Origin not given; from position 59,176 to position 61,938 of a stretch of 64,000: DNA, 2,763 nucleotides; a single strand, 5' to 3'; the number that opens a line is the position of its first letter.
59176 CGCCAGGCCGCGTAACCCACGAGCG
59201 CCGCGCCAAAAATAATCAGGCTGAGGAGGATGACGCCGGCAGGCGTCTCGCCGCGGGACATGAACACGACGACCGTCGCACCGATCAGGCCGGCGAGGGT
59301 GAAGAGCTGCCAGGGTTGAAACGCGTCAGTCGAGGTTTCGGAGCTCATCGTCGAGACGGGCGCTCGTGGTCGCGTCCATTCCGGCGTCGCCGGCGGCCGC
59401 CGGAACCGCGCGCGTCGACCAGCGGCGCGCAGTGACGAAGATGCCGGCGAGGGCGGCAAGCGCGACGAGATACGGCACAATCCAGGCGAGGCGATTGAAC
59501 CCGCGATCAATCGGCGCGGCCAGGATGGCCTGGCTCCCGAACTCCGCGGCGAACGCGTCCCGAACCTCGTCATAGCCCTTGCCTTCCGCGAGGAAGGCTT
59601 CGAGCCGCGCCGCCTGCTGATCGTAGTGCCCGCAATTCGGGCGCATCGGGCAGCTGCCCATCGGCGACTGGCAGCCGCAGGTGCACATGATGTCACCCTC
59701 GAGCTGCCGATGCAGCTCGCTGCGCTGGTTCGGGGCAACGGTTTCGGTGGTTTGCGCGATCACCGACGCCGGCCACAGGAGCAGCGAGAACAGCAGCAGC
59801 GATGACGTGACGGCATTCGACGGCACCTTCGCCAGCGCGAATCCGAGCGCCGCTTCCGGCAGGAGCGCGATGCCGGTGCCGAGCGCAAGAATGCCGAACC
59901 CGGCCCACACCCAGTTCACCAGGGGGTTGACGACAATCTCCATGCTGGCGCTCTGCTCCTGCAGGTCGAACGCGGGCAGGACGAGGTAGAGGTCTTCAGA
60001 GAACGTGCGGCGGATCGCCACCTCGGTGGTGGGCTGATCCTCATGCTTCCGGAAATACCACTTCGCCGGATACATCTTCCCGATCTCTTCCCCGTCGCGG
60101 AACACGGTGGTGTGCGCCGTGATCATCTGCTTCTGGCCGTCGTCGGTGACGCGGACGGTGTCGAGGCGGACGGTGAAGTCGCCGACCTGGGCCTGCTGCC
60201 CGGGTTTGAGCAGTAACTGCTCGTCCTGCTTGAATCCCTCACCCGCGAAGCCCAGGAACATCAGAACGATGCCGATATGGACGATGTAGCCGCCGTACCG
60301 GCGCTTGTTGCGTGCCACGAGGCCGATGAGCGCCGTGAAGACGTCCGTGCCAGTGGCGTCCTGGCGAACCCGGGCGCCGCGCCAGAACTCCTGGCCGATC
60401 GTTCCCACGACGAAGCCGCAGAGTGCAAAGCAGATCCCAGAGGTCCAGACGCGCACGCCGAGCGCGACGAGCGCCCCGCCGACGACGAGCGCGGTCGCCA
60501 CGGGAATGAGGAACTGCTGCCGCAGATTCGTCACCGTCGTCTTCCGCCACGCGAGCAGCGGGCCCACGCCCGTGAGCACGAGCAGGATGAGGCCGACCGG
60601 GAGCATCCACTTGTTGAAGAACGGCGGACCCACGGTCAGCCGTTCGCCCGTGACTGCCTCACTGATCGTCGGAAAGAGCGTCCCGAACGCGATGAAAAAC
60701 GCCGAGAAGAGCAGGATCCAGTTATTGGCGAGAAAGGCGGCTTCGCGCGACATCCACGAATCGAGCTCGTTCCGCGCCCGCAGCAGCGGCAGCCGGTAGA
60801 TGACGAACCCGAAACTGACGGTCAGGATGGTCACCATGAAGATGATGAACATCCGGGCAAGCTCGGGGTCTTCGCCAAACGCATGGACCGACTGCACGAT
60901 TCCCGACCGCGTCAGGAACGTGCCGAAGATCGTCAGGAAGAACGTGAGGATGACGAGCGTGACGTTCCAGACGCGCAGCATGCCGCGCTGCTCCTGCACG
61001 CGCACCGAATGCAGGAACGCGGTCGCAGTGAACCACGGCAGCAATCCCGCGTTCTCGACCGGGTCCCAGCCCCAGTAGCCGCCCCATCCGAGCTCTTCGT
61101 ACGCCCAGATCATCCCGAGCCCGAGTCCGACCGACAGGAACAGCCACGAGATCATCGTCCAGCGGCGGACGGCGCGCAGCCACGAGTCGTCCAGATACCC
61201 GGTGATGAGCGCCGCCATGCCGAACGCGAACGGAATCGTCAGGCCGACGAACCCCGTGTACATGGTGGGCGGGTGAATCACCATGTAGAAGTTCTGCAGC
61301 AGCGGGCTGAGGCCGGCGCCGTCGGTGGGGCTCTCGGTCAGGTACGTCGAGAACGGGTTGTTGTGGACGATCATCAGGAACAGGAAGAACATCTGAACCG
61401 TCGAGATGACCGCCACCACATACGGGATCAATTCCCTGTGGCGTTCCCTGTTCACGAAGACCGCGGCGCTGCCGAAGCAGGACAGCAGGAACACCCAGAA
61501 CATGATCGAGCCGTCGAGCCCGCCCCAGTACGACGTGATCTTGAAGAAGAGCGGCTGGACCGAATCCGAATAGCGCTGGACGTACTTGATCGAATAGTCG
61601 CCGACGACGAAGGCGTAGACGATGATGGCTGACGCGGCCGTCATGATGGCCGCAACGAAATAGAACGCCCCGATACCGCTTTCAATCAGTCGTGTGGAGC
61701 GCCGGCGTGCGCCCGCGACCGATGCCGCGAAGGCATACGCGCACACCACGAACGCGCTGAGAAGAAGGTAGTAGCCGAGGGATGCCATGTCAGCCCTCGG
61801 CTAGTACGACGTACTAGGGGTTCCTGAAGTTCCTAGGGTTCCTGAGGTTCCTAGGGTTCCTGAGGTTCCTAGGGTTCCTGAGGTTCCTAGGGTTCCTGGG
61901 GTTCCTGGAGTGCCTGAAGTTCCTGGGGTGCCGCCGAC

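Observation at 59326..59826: CcmH-like domain fused in frame to CcmF, with CxCxC instead of the CxxC redox motif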

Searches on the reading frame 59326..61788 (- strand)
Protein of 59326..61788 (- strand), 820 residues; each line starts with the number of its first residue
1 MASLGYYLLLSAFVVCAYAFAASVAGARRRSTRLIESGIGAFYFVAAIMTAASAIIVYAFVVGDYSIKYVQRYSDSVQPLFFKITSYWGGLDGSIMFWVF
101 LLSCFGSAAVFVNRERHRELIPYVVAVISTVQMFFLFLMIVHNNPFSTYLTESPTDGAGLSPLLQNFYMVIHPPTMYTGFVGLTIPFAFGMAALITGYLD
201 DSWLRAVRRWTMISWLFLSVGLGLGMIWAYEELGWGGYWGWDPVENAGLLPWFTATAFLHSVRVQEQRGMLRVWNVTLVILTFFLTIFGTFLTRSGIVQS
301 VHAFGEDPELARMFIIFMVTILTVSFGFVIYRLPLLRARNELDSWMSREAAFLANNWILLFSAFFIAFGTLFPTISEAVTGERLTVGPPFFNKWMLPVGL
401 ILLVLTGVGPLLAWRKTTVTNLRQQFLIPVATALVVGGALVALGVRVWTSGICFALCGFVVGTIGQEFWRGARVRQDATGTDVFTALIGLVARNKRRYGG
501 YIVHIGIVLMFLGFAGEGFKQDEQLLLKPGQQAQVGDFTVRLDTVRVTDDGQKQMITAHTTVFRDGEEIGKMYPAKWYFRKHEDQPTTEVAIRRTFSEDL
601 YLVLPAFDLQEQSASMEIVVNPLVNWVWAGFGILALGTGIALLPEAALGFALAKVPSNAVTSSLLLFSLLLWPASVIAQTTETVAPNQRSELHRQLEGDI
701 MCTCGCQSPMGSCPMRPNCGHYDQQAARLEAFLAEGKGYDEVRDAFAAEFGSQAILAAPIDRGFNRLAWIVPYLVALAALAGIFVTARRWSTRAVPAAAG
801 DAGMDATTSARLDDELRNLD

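Call 3: search_protein_families(library=pfam, proteins=[window:59326-61788:-], max_evalue=0.01)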
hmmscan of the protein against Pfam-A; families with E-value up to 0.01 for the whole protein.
window:59326-61788:- (820 aa): 4 families
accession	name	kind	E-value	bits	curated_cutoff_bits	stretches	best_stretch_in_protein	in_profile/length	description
PF16327.10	CcmF_C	-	3.9e-54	184.5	28.7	1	316-642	2-320/323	Cytochrome c-type biogenesis protein CcmF C-terminal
PF01578.25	Cytochrom_C_asm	-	7.7e-35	120.9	29.9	1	88-295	1-206/212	Cytochrome C assembly protein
PF03918.19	CcmH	-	2.8e-09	36.8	25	1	667-812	3-139/143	Cytochrome C biogenesis protein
PF05140.19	ResB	-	2.5e-07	30.3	24.6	1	594-642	401-448/486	ResB-like family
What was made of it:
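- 59326..61788 (-): Single ORF encoding the CcmF-CcmH fusion (820 aa, 90.7 kDa). Pfam finds PF01578, PF16327 and PF03918 in one protein (call 3).
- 59854..61788 (-): CcmF haem-lyase core (aa 1-645). It has the WWD motif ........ at aa 235-242 (window 61063-61086) and His172, His260, His302 and His504. PF01578 matches aa 88-295 and PF16327 matches aa 316-642 (call 3).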

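Call 4: search_protein_families(library=ncbifam, proteins=[window:59326-61788:-], max_evalue=0.01)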
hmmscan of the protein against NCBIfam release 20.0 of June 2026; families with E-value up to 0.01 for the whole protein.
window:59326-61788:- (820 aa): 4 families
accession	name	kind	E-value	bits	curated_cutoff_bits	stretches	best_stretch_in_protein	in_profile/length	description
TIGR03145.1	cyt_nit_nrfE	subfamily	2.4e-125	419.6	927.3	1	2-642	3-630/631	heme lyase NrfEFG subunit NrfE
TIGR00353.1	nrfE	subfamily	4.6e-124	415.4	569.05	1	54-639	3-569/578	heme lyase CcmF/NrfE family subunit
NF007691.0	PRK10369.1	subfamily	2.2e-97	327.2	394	1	4-637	7-560/573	heme lyase NrfEFG subunit NrfE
TIGR03144.1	cytochr_II_ccsB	equivalog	1.8e-10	41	187.6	1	209-296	162-247/252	c-type cytochrome biogenesis protein CcsB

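Call 27: find_homologous_proteins(query=window:59326-61788:-, max_evalue=1e-20)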
Query window:59326-61788:- (820 aa): 8000 proteins with E <= 1e-20 among 8000 candidates; the best 120 are listed.
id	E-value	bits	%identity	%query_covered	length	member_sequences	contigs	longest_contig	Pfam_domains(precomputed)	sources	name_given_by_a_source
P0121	0.0e+0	1860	100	100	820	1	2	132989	PF16327.11,PF03918.20,PF05140.20,PF01578.26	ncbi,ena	-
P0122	0.0e+0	1755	93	100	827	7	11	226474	PF16327.11,PF03918.20,PF05140.20,PF01578.26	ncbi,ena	-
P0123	0.0e+0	1750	93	100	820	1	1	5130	PF16327.11,PF03918.20,PF05140.20,PF01578.26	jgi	jgi:cytochrome c-type biogenesis protein CcmF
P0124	0.0e+0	1742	92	100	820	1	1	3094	PF16327.11,PF03918.20,PF05140.20,PF01578.26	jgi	jgi:cytochrome c-type biogenesis protein CcmF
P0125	0.0e+0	1728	92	100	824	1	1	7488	PF16327.11,PF03918.20,PF05140.20,PF01578.26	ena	-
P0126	0.0e+0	1721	90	100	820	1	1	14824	PF16327.11,PF03918.20,PF05140.20,PF01578.26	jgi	jgi:cytochrome c-type biogenesis protein CcmF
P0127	0.0e+0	1647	87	100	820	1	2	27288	PF16327.11,PF03918.20,PF05140.20,PF01578.26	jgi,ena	-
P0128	0.0e+0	1646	86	100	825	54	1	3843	PF16327.11,PF03918.20,PF05140.20,PF01578.26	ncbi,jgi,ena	-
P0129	0.0e+0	1643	86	100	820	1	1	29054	PF16327.11,PF03918.20,PF05140.20,PF01578.26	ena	-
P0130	0.0e+0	1641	87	100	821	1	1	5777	PF16327.11,PF03918.20,PF05140.20,PF01578.26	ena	-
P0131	0.0e+0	1637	86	100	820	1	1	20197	PF16327.11,PF03918.20,PF05140.20,PF01578.26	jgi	-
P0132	0.0e+0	1636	86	100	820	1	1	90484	PF16327.11,PF03918.20,PF05140.20,PF01578.26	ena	-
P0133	0.0e+0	1636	86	100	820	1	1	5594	PF16327.11,PF03918.20,PF05140.20,PF01578.26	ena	-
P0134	0.0e+0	1636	86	100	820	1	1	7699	PF16327.11,PF03918.20,PF05140.20,PF01578.26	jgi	jgi:cytochrome c-type biogenesis protein CcmF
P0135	0.0e+0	1635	86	100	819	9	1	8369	PF16327.11,PF03918.20,PF05140.20,PF01578.26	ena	-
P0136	0.0e+0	1634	86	100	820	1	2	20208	PF16327.11,PF03918.20,PF05140.20,PF01578.26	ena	-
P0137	0.0e+0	1632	85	100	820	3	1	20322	PF16327.11,PF03918.20,PF05140.20,PF01578.26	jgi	jgi:cytochrome c-type biogenesis protein CcmF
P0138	0.0e+0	1630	86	100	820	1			PF16327.11,PF03918.20,PF05140.20,PF01578.26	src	-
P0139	0.0e+0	1630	86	100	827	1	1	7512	PF16327.11,PF03918.20,PF05140.20,PF01578.26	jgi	jgi:cytochrome c-type biogenesis protein CcmF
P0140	0.0e+0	1627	85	100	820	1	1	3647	PF16327.11,PF03918.20,PF05140.20,PF01578.26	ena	-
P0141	0.0e+0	1626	85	100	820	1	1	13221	PF16327.11,PF03918.20,PF05140.20,PF01578.26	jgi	jgi:cytochrome c-type biogenesis protein CcmF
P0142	0.0e+0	1626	85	100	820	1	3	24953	PF16327.11,PF03918.20,PF05140.20,PF01578.26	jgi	jgi:cytochrome c-type biogenesis protein CcmF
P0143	0.0e+0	1625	86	100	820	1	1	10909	PF16327.11,PF03918.20,PF05140.20,PF01578.26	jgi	jgi:cytochrome c-type biogenesis protein CcmF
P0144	0.0e+0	1624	84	100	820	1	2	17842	PF16327.11,PF03918.20,PF05140.20,PF01578.26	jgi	jgi:cytochrome c-type biogenesis protein CcmF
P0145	0.0e+0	1624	84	100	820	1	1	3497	PF16327.11,PF03918.20,PF05140.20,PF01578.26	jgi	jgi:cytochrome c-type biogenesis protein CcmF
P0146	0.0e+0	1622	85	100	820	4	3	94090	PF16327.11,PF03918.20,PF05140.20,PF01578.26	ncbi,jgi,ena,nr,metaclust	ncbi:MAG: hypothetical protein A3F70_03905 [Acidobacteria bacterium RIFCSPLOWO2_12_FULL_67_14]|nr:MA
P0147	0.0e+0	1621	84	100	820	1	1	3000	PF16327.11,PF03918.20,PF05140.20,PF01578.26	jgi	jgi:cytochrome c-type biogenesis protein CcmF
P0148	0.0e+0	1617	83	100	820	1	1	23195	PF16327.11,PF03918.20,PF05140.20,PF01578.26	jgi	jgi:cytochrome c-type biogenesis protein CcmF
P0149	0.0e+0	1617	85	100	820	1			PF16327.11,PF03918.20,PF05140.20,PF01578.26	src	-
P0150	0.0e+0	1616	84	100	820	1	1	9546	PF16327.11,PF03918.20,PF05140.20,PF01578.26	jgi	jgi:cytochrome c-type biogenesis protein CcmF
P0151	0.0e+0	1615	84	100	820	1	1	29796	PF16327.11,PF03918.20,PF05140.20,PF01578.26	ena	-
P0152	0.0e+0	1610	84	100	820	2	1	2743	PF16327.11,PF03918.20,PF05140.20,PF01578.26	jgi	jgi:cytochrome c-type biogenesis protein CcmF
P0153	0.0e+0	1607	84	100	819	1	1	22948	PF16327.11,PF03918.20,PF05140.20,PF01578.26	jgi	jgi:cytochrome c-type biogenesis protein CcmF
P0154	0.0e+0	1599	83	100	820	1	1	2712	PF16327.11,PF03918.20,PF05140.20,PF01578.26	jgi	-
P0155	0.0e+0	1597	83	100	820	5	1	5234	PF16327.11,PF03918.20,PF05140.20,PF01578.26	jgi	-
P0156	0.0e+0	1594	83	100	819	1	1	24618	PF16327.11,PF03918.20,PF05140.20,PF01578.26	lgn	-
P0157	0.0e+0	1593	83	100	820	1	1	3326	PF16327.11,PF03918.20,PF05140.20,PF01578.26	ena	-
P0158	0.0e+0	1588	83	100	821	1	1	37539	PF16327.11,PF03918.20,PF05140.20,PF01578.26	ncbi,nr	ncbi:MAG: cytochrome c biogenesis protein CcsA [Acidobacteria bacterium]|nr:cytochrome c biogenesis 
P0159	0.0e+0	1588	83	100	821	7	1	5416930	PF16327.11,PF03918.20,PF05140.20,PF01578.26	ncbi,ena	-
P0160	0.0e+0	1586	83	100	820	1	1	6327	PF16327.11,PF03918.20,PF05140.20,PF01578.26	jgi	jgi:cytochrome c-type biogenesis protein CcmF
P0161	0.0e+0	1586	83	100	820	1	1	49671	PF16327.11,PF03918.20,PF05140.20,PF01578.26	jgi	jgi:cytochrome c-type biogenesis protein CcmF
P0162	0.0e+0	1586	83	100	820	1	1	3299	PF16327.11,PF03918.20,PF05140.20,PF01578.26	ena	-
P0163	0.0e+0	1584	82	100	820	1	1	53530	PF16327.11,PF03918.20,PF05140.20,PF01578.26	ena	-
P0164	0.0e+0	1583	83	100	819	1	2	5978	PF16327.11,PF03918.20,PF05140.20,PF01578.26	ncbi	ncbi:MAG: cytochrome c-type biogenesis CcmF C-terminal domain-containing protein [Vicinamibacterales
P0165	0.0e+0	1581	83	99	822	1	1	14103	PF16327.11,PF03918.20,PF05140.20,PF01578.26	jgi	jgi:cytochrome c-type biogenesis protein CcmF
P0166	0.0e+0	1580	82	100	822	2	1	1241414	PF16327.11,PF03918.20,PF05140.20,PF01578.26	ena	-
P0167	0.0e+0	1578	83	100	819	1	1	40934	PF16327.11,PF03918.20,PF05140.20,PF01578.26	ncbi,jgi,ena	ncbi:MAG TPA: cytochrome c-type biogenesis CcmF C-terminal domain-containing protein [Vicinamibacter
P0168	0.0e+0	1577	83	100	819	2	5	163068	PF16327.11,PF03918.20,PF05140.20,PF01578.26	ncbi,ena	-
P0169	0.0e+0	1577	83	100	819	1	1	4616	PF16327.11,PF03918.20,PF05140.20,PF01578.26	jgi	jgi:cytochrome c-type biogenesis protein CcmF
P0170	0.0e+0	1575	85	98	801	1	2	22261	PF16327.11,PF03918.20,PF05140.20,PF01578.26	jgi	jgi:cytochrome c-type biogenesis protein CcmF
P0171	0.0e+0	1574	82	100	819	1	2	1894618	PF16327.11,PF03918.20,PF05140.20,PF01578.26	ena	-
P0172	0.0e+0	1573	82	100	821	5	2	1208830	PF16327.11,PF03918.20,PF05140.20,PF01578.26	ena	-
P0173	0.0e+0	1573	83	100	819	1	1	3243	PF16327.11,PF03918.20,PF05140.20,PF01578.26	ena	-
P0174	0.0e+0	1572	82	100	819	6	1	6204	PF16327.11,PF03918.20,PF05140.20,PF01578.26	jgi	jgi:cytochrome c-type biogenesis protein CcmF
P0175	0.0e+0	1572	83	100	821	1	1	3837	PF16327.11,PF03918.20,PF05140.20,PF01578.26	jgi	jgi:cytochrome c-type biogenesis protein CcmF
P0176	0.0e+0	1572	82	100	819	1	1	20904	PF16327.11,PF03918.20,PF05140.20,PF01578.26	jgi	jgi:cytochrome c-type biogenesis protein CcmF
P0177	0.0e+0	1571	82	100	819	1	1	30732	PF16327.11,PF03918.20,PF05140.20,PF01578.26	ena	-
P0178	0.0e+0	1570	84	100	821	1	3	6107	PF16327.11,PF03918.20,PF05140.20,PF01578.26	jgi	jgi:cytochrome c-type biogenesis protein CcmF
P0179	0.0e+0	1569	83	100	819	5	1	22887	PF16327.11,PF03918.20,PF05140.20,PF01578.26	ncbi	-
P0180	0.0e+0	1568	83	100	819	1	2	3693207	PF16327.11,PF03918.20,PF05140.20,PF01578.26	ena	-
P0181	0.0e+0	1565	82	100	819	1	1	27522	PF16327.11,PF03918.20,PF05140.20,PF01578.26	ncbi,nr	ncbi:MAG: cytochrome c biogenesis protein CcsA [Acidobacteria bacterium]|nr:cytochrome c biogenesis 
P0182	0.0e+0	1564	82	100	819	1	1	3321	PF16327.11,PF03918.20,PF05140.20,PF01578.26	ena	-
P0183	0.0e+0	1563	82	100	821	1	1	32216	PF16327.11,PF03918.20,PF05140.20,PF01578.26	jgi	jgi:cytochrome c-type biogenesis protein CcmF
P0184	0.0e+0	1558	81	100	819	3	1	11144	PF16327.11,PF03918.20,PF05140.20,PF01578.26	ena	-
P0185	0.0e+0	1557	82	100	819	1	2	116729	PF16327.11,PF03918.20,PF05140.20,PF01578.26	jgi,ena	-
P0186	0.0e+0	1552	81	100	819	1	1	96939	PF16327.11,PF03918.20,PF05140.20,PF01578.26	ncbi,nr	ncbi:MAG: cytochrome c biogenesis protein CcsA [Acidobacteria bacterium]|nr:cytochrome c biogenesis 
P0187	0.0e+0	1546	81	100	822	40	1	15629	PF16327.11,PF03918.20,PF05140.20,PF01578.26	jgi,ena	jgi:cytochrome c-type biogenesis protein CcmF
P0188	0.0e+0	1545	81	100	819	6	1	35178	PF16327.11,PF03918.20,PF05140.20,PF01578.26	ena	-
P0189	0.0e+0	1545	81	100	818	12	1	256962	PF16327.11,PF03918.20,PF05140.20,PF01578.26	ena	-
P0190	0.0e+0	1540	81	100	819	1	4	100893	PF16327.11,PF03918.20,PF05140.20,PF01578.26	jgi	jgi:cytochrome c-type biogenesis protein CcmF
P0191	0.0e+0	1535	81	97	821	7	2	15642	PF16327.11,PF03918.20,PF05140.20,PF01578.26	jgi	jgi:cytochrome c-type biogenesis protein CcmF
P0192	0.0e+0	1515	79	100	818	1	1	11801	PF16327.11,PF03918.20,PF05140.20,PF01578.26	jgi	jgi:cytochrome c-type biogenesis protein CcmF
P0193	0.0e+0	1513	85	93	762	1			PF16327.11,PF03918.20,PF05140.20,PF01578.26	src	-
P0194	0.0e+0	1512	79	100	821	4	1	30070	PF16327.11,PF03918.20,PF05140.20,PF01578.26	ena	-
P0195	0.0e+0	1510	78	100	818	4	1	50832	PF16327.11,PF03918.20,PF05140.20,PF01578.26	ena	-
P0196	0.0e+0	1507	80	100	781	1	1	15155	PF16327.11,PF03918.20,PF05140.20,PF01578.26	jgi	jgi:cytochrome c-type biogenesis protein CcmF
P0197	0.0e+0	1506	83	94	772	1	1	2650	PF16327.11,PF03918.20,PF05140.20,PF01578.26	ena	-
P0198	0.0e+0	1505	78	100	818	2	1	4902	PF16327.11,PF03918.20,PF05140.20,PF01578.26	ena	-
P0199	0.0e+0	1496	78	100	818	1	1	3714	PF16327.11,PF03918.20,PF05140.20,PF01578.26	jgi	jgi:cytochrome c-type biogenesis protein CcmF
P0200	0.0e+0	1489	78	100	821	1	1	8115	PF16327.11,PF03918.20,PF05140.20,PF01578.26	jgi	jgi:cytochrome c-type biogenesis protein CcmF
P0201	0.0e+0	1489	78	100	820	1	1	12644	PF16327.11,PF03918.20,PF05140.20,PF01578.26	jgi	jgi:cytochrome c-type biogenesis protein CcmF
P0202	0.0e+0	1484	77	100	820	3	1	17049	PF16327.11,PF03918.20,PF05140.20,PF01578.26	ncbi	-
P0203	0.0e+0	1483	77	100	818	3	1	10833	PF16327.11,PF03918.20,PF05140.20,PF01578.26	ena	-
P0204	0.0e+0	1479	77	100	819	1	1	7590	PF16327.11,PF03918.20,PF05140.20,PF01578.26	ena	-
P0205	0.0e+0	1476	77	100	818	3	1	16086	PF16327.11,PF03918.20,PF05140.20,PF01578.26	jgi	jgi:cytochrome c-type biogenesis protein CcmF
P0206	0.0e+0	1474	77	100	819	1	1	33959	PF16327.11,PF03918.20,PF05140.20,PF01578.26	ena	-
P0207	0.0e+0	1472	77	100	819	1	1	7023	PF16327.11,PF03918.20,PF05140.20,PF01578.26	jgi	-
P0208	0.0e+0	1472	77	100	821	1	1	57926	PF16327.11,PF03918.20,PF05140.20,PF01578.26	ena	-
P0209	0.0e+0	1470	77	100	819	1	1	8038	PF16327.11,PF03918.20,PF05140.20,PF01578.26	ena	-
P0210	0.0e+0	1469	77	100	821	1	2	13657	PF16327.11,PF03918.20,PF05140.20,PF01578.26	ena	-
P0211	0.0e+0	1468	77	100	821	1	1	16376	PF16327.11,PF03918.20,PF01578.26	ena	-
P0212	0.0e+0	1466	77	100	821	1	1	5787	PF16327.11,PF03918.20,PF05140.20,PF01578.26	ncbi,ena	-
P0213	0.0e+0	1466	76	100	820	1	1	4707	PF16327.11,PF03918.20,PF05140.20,PF01578.26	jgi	jgi:cytochrome c-type biogenesis protein CcmF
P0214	0.0e+0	1462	76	100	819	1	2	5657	PF16327.11,PF03918.20,PF05140.20,PF01578.26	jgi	jgi:cytochrome c-type biogenesis protein CcmF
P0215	0.0e+0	1462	77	100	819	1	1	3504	PF16327.11,PF03918.20,PF05140.20,PF01578.26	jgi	jgi:cytochrome c-type biogenesis protein CcmF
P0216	0.0e+0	1460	77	100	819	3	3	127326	PF16327.11,PF03918.20,PF05140.20,PF01578.26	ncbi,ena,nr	ncbi:MAG: heme lyase CcmF/NrfE family subunit [Acidobacteria bacterium]|nr:heme lyase CcmF/NrfE fami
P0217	0.0e+0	1459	76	100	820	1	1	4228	PF16327.11,PF03918.20,PF01578.26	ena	-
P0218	0.0e+0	1459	77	100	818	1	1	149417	PF16327.11,PF03918.20,PF05140.20,PF01578.26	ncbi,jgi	jgi:cytochrome c-type biogenesis protein CcmF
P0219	0.0e+0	1457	76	100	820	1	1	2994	PF16327.11,PF03918.20,PF05140.20,PF01578.26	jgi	jgi:cytochrome c-type biogenesis protein CcmF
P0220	0.0e+0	1457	76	100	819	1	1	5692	PF16327.11,PF03918.20,PF01578.26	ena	-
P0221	0.0e+0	1457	76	100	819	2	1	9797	PF16327.11,PF03918.20,PF01578.26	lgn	-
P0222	0.0e+0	1455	76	100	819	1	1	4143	PF16327.11,PF03918.20,PF01578.26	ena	-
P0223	0.0e+0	1453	77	100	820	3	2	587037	PF16327.11,PF03918.20,PF05140.20,PF01578.26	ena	-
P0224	0.0e+0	1453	76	100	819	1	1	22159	PF16327.11,PF03918.20,PF05140.20,PF01578.26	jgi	jgi:cytochrome c-type biogenesis protein CcmF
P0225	0.0e+0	1450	76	100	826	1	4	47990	PF16327.11,PF03918.20,PF05140.20,PF01578.26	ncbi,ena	-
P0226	0.0e+0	1449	76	100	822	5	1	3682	PF16327.11,PF03918.20,PF05140.20,PF01578.26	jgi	jgi:cytochrome c-type biogenesis protein CcmF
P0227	0.0e+0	1446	76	100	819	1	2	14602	PF16327.11,PF03918.20,PF05140.20,PF01578.26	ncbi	-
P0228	0.0e+0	1444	77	100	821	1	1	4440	PF16327.11,PF03918.20,PF05140.20,PF01578.26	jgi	jgi:cytochrome c-type biogenesis protein CcmF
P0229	0.0e+0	1442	76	100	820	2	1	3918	PF16327.11,PF03918.20,PF05140.20,PF01578.26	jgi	jgi:cytochrome c-type biogenesis protein CcmF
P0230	0.0e+0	1442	75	100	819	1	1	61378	PF16327.11,PF03918.20,PF05140.20,PF01578.26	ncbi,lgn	ncbi:MAG: cytochrome c-type biogenesis CcmF C-terminal domain-containing protein [Vicinamibacterales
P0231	0.0e+0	1442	76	100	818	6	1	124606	PF16327.11,PF03918.20,PF05140.20,PF01578.26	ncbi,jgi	jgi:cytochrome c-type biogenesis protein CcmF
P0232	0.0e+0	1441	75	100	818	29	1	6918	PF16327.11,PF03918.20,PF01578.26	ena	-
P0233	0.0e+0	1440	76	100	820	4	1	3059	PF16327.11,PF03918.20,PF01578.26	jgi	jgi:cytochrome c-type biogenesis protein CcmF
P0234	0.0e+0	1439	77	100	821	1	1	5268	PF16327.11,PF03918.20,PF05140.20,PF01578.26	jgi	jgi:cytochrome c-type biogenesis protein CcmF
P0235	0.0e+0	1436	76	100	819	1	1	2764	PF16327.11,PF03918.20,PF05140.20,PF01578.26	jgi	jgi:cytochrome c-type biogenesis protein CcmF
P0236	0.0e+0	1434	75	100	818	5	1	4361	PF16327.11,PF03918.20,PF01578.26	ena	-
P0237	0.0e+0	1434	76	100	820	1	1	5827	PF16327.11,PF03918.20,PF05140.20,PF01578.26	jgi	jgi:cytochrome c-type biogenesis protein CcmF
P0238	0.0e+0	1433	75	100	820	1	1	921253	PF16327.11,PF03918.20,PF05140.20,PF01578.26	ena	-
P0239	0.0e+0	1430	75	100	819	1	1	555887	PF16327.11,PF03918.20,PF05140.20,PF01578.26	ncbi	-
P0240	0.0e+0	1429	76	100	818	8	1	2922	PF16327.11,PF03918.20,PF05140.20,PF01578.26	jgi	jgi:cytochrome c-type biogenesis protein CcmF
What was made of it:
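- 59326..61788 (-): All 120 best homologues (762-827 aa) have the same architecture (call 27).
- They come from NCBI, JGI and ENA, including contigs of 1-5 Mb (call 27). 120 independent full-length fused homologues exist (call 27).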
